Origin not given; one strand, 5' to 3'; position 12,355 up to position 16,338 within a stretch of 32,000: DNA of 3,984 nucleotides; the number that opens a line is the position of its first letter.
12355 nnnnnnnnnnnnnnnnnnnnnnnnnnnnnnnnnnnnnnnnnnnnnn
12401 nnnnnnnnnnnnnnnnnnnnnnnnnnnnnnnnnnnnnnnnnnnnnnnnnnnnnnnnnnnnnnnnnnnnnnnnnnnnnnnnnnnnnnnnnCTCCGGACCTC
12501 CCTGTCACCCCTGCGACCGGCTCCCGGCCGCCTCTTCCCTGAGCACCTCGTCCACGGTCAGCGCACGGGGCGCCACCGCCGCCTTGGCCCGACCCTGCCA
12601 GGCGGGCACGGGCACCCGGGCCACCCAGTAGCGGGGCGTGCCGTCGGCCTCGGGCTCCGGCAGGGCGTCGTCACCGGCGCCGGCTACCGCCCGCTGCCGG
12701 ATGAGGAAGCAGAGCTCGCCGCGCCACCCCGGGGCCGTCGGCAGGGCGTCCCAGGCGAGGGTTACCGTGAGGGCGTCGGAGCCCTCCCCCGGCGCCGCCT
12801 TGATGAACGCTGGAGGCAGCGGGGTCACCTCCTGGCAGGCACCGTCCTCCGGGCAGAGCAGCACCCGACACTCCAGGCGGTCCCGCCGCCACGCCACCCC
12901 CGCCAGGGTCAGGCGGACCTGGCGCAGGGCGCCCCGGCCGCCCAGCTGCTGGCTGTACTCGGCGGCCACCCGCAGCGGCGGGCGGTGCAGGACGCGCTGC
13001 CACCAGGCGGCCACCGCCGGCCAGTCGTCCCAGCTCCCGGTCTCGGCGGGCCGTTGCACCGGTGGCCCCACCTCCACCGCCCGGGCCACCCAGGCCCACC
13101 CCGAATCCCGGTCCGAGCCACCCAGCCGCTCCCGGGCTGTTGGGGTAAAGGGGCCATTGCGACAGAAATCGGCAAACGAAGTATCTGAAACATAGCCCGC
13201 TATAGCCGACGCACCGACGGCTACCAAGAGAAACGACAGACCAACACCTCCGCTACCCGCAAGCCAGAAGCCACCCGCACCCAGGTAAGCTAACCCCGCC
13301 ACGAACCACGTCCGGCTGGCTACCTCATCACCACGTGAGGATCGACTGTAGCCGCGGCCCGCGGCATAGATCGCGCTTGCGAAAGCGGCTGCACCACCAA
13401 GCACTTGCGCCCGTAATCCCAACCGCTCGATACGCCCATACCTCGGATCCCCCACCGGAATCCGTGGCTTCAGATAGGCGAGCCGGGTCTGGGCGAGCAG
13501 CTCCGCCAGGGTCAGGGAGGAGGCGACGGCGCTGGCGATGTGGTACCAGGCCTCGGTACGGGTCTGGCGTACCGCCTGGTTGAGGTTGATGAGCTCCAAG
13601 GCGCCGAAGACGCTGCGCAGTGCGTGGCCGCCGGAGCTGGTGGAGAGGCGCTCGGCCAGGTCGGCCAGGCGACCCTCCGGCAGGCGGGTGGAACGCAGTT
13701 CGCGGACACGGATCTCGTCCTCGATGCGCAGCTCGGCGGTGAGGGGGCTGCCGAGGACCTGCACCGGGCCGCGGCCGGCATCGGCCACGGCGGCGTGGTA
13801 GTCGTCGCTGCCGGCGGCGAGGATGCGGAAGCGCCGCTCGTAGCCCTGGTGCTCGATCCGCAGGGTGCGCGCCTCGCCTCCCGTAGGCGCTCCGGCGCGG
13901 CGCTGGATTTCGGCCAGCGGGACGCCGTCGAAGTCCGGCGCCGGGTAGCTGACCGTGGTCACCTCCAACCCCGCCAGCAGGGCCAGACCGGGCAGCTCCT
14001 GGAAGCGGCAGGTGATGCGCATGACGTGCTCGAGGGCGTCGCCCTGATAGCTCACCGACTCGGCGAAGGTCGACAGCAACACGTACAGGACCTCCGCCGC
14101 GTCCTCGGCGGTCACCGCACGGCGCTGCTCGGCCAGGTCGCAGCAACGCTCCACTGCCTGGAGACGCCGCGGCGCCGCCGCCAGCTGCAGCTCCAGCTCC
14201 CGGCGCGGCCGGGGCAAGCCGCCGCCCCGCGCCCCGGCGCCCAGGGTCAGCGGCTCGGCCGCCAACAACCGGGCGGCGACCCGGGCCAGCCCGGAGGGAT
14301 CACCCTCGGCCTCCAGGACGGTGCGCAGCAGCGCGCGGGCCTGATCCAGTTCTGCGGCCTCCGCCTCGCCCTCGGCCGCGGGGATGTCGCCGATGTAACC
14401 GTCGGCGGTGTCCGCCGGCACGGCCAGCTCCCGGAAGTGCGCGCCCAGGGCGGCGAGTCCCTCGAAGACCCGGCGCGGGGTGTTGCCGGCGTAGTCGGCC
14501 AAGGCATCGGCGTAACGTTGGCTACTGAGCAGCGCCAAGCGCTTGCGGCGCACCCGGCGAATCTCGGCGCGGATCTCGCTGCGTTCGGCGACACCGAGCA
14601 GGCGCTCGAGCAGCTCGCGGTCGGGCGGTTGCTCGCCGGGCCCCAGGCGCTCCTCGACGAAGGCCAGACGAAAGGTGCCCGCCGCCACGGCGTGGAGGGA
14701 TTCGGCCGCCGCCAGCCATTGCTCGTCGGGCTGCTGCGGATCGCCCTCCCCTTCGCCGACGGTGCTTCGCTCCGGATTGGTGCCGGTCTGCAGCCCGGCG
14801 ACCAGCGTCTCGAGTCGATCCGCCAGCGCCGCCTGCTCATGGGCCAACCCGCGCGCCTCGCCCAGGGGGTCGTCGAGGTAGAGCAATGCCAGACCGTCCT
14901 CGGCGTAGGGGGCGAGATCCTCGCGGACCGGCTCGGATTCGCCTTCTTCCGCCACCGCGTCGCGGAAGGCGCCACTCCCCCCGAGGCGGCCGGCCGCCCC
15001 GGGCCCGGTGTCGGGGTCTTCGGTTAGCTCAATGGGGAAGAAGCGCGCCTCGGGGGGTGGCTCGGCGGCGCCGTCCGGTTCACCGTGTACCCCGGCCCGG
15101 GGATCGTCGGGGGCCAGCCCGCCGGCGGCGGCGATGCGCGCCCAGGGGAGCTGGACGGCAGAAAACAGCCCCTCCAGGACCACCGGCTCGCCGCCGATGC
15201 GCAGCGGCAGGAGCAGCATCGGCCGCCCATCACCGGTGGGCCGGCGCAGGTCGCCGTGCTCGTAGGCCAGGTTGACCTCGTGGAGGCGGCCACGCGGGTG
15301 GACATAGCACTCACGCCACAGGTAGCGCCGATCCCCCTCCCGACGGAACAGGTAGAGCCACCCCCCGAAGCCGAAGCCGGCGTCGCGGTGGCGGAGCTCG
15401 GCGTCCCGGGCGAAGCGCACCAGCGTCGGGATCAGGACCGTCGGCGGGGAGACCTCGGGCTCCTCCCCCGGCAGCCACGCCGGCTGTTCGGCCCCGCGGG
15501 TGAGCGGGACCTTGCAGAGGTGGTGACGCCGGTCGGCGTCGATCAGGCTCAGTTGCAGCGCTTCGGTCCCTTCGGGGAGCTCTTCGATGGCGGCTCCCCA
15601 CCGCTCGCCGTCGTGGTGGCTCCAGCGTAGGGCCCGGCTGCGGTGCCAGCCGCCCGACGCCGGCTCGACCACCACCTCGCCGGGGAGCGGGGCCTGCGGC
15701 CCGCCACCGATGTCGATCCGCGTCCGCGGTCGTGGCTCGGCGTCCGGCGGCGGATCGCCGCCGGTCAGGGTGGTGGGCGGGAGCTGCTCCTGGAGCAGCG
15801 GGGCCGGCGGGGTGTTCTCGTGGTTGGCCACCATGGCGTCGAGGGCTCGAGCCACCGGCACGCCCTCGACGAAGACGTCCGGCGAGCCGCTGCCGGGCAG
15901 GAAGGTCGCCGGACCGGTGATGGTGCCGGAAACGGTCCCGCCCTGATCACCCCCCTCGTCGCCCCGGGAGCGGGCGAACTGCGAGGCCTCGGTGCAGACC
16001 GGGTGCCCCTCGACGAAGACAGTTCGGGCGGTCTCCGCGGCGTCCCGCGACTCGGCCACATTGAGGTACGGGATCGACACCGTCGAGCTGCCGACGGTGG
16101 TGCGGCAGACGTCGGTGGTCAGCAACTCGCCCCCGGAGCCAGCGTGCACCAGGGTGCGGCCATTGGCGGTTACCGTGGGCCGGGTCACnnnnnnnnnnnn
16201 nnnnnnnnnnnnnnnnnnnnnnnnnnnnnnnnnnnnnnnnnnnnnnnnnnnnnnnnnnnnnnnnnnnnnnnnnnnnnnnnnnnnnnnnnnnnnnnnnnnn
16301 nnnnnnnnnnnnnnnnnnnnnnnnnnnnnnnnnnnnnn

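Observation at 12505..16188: Composite effector: DUF4150 PAAR-like tip, VasX/MIX-like region, long helical middle, glycine-rich TM hairpins and an unassigned 230-aa C-terminal domain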

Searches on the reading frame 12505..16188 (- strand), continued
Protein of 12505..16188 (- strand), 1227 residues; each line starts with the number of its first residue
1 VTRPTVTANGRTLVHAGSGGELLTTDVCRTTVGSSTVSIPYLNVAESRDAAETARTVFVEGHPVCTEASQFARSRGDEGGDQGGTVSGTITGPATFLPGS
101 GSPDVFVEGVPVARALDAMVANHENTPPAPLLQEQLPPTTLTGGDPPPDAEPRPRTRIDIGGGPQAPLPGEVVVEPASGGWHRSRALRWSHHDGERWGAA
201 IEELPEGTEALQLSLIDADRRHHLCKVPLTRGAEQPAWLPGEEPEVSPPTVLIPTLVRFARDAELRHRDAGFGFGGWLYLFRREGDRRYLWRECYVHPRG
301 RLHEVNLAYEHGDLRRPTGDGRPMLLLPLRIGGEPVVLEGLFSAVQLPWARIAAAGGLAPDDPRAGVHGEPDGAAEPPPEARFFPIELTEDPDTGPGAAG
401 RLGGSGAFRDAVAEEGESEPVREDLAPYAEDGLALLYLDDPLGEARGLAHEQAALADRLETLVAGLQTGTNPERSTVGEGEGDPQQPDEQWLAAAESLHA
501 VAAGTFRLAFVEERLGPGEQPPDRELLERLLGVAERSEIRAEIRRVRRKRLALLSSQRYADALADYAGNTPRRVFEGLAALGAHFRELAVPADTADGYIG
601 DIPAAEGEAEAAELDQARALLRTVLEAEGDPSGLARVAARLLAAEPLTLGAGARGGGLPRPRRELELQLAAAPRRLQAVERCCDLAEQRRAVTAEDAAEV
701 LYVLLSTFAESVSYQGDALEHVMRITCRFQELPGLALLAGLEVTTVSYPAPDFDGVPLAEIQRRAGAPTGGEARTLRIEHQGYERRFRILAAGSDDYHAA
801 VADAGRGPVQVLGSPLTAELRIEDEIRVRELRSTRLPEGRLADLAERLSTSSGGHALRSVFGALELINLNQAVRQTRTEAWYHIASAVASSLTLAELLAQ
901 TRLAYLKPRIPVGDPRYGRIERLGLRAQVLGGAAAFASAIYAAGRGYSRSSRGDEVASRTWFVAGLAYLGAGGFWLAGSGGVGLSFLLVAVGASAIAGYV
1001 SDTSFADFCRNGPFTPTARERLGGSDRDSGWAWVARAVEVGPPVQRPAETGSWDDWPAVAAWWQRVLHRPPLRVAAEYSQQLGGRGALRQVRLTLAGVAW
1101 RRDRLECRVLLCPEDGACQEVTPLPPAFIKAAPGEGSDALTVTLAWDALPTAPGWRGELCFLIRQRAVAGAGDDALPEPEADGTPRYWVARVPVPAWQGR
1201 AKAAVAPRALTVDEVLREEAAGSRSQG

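Call 108: search_solved_structures(query=L021:3148-5226:+, max_evalue=0.001)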
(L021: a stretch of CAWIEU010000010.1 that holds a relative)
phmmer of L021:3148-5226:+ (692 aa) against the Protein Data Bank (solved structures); distinct sequences matched with E-value up to 0.001: 12.
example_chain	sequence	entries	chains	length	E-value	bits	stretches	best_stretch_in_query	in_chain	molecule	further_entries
6sjl_A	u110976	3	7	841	1.3e-51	179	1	18-521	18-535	Putative type VI secretion protein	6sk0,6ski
4mtk_A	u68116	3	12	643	3.1e-43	151.4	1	34-600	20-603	VgrG1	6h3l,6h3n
4uhv_A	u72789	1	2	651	3.3e-43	151.3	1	34-600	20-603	VGRG1, VALINE-GLYCINE REPEAT PROTEIN G1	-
28yn_A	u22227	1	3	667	3.5e-43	151.2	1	34-600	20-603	Type VI secretion system spike protein VgrG1a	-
7q5p_A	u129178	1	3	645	3.2e-42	148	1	38-547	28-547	Type VI secretion protein VgrG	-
8qja_A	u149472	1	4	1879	6.4e-41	143.7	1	30-488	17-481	Putative type VI secretion system YD repeat-containing Rhs element Vgr protein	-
2p5z_X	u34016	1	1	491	1.1e-38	136.3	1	18-477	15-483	Type VI secretion system component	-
9mlp_A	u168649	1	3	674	5.7e-30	107.5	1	63-526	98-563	Cytoplasmic protein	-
9rce_F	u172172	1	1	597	4.5e-07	31.9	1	423-546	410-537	Type VI secretion system tip protein VgrG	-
7aef_q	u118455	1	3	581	2.6e-05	26.1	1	424-563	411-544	Phosphoserine phosphatase SerB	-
7b5h_AJ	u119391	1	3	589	0.00019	23.3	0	428-552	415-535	All3320 protein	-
8gra_I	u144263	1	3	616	0.0002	23.1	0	400-617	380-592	Type VI secretion system spike protein VgrG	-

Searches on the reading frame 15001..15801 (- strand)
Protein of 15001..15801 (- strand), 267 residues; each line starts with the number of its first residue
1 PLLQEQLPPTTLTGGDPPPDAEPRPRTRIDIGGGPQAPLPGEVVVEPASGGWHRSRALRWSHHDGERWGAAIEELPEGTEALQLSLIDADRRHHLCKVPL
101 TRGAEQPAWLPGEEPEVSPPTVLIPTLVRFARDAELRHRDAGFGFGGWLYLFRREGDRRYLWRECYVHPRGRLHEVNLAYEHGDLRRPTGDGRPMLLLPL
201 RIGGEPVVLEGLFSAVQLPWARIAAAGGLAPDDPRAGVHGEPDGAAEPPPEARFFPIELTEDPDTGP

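Call 30: search_protein_families(library=pfam, proteins=[window:15001-15801:-], max_evalue=10)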
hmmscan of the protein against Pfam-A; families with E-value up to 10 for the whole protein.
window:15001-15801:- (267 aa): 0 families
